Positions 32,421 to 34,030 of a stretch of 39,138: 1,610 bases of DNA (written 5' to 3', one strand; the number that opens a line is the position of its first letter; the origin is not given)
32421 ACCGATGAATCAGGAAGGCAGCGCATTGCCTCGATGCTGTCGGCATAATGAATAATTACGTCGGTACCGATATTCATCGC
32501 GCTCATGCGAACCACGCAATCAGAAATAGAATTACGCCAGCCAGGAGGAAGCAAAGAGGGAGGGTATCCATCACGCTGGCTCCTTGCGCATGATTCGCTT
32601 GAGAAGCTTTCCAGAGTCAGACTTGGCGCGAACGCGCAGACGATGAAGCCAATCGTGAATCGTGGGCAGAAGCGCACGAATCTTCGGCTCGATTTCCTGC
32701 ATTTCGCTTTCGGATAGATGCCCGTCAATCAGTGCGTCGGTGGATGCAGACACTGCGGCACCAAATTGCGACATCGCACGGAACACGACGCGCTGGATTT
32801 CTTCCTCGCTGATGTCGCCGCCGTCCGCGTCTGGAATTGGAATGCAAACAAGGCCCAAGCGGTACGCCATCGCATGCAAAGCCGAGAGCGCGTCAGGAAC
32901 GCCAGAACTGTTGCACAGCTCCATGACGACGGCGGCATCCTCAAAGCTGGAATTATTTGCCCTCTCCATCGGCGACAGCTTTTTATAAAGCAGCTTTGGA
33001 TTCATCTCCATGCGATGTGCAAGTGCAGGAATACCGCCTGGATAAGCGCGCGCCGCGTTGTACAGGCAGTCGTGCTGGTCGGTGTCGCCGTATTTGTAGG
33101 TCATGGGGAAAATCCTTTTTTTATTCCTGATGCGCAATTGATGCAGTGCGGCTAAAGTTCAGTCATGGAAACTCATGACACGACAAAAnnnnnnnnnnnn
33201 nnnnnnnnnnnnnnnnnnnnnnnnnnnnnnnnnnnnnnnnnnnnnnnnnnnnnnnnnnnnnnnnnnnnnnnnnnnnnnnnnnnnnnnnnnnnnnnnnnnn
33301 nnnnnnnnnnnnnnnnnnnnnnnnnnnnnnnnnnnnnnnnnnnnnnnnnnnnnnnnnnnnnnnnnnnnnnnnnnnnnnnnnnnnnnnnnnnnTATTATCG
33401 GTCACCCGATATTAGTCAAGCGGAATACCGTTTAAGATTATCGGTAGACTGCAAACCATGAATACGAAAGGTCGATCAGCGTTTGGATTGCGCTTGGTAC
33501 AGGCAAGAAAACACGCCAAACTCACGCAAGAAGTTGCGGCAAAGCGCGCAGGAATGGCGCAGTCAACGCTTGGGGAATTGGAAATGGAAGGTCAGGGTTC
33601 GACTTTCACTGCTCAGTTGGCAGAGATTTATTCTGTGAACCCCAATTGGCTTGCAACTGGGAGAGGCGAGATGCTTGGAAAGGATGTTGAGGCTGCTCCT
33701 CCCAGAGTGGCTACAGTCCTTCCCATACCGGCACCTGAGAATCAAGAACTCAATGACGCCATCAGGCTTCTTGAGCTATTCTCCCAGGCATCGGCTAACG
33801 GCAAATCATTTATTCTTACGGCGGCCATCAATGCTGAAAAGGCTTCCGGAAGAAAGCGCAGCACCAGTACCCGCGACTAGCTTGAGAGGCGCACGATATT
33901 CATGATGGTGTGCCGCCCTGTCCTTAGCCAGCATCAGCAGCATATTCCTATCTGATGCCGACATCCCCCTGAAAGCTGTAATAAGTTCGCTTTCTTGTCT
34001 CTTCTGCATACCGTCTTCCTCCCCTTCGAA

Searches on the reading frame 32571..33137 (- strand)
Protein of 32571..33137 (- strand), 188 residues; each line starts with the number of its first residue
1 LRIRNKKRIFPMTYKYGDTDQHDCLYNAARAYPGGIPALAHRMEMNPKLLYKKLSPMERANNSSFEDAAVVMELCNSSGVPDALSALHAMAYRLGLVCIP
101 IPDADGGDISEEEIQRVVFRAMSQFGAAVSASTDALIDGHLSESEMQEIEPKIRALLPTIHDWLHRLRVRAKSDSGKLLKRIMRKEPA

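Call 83: search_protein_families(library=phrogs, proteins=[window:32571-33137:-], max_evalue=0.001)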
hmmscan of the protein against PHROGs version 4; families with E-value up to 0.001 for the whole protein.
window:32571-33137:- (188 aa): 1 family
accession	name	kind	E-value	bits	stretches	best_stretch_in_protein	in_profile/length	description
phrog_101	-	transcription regulation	2.7e-22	80.5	1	23-173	25-164/203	CII-like transcriptional activator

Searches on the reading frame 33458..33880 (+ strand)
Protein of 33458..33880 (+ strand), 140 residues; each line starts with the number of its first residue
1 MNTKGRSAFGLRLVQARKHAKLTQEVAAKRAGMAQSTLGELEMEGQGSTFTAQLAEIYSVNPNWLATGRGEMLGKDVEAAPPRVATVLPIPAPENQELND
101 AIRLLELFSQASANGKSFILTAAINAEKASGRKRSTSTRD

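Call 9: search_protein_families(library=pfam, proteins=[window:33458-33880:+], max_evalue=0.01)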
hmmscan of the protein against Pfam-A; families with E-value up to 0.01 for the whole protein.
window:33458-33880:+ (140 aa): 3 families
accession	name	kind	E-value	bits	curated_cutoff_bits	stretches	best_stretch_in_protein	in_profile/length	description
PF12844.13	HTH_19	-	5.5e-07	29.8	30.2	1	12-71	3-64/64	Helix-turn-helix domain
PF13560.12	HTH_31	-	2.8e-06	28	27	1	8-58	1-54/64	Helix-turn-helix domain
PF01381.28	HTH_3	-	3e-05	24.4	23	1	15-42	3-30/55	Helix-turn-helix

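Call 10: search_protein_families(library=phrogs, proteins=[window:33458-33880:+], max_evalue=0.01)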
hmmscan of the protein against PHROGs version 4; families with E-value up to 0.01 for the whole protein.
window:33458-33880:+ (140 aa): 10 families
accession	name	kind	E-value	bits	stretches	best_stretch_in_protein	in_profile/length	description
phrog_4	-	transcription regulation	5.3e-11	43.1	1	6-108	130-217/400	transcriptional repressor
phrog_8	-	transcription regulation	2.4e-09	38.1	1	8-116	161-248/346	transcriptional regulator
phrog_2328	-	transcription regulation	1.4e-08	35.6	1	6-82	13-93/128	transcriptional repressor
phrog_2967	-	transcription regulation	2.4e-06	28.3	1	4-82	6-78/225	transcriptional regulator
phrog_5823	-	transcription regulation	5.9e-06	26.7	1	8-86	6-86/404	transcriptional regulator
phrog_7241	-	transcription regulation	3.7e-05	24.8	1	16-66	69-121/122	transcriptional regulator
phrog_3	-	transcription regulation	0.0036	18.1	1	5-82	85-163/430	transcriptional repressor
phrog_2339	-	DNA, RNA and nucleotide metabolism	0.0048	17.9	1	4-48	21-65/98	HTH DNA binding protein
phrog_9710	-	unknown function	0.0059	17.7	0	51-77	61-87/95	-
phrog_2439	-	transcription regulation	0.0097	15.8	0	10-66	9-67/367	transcriptional regulator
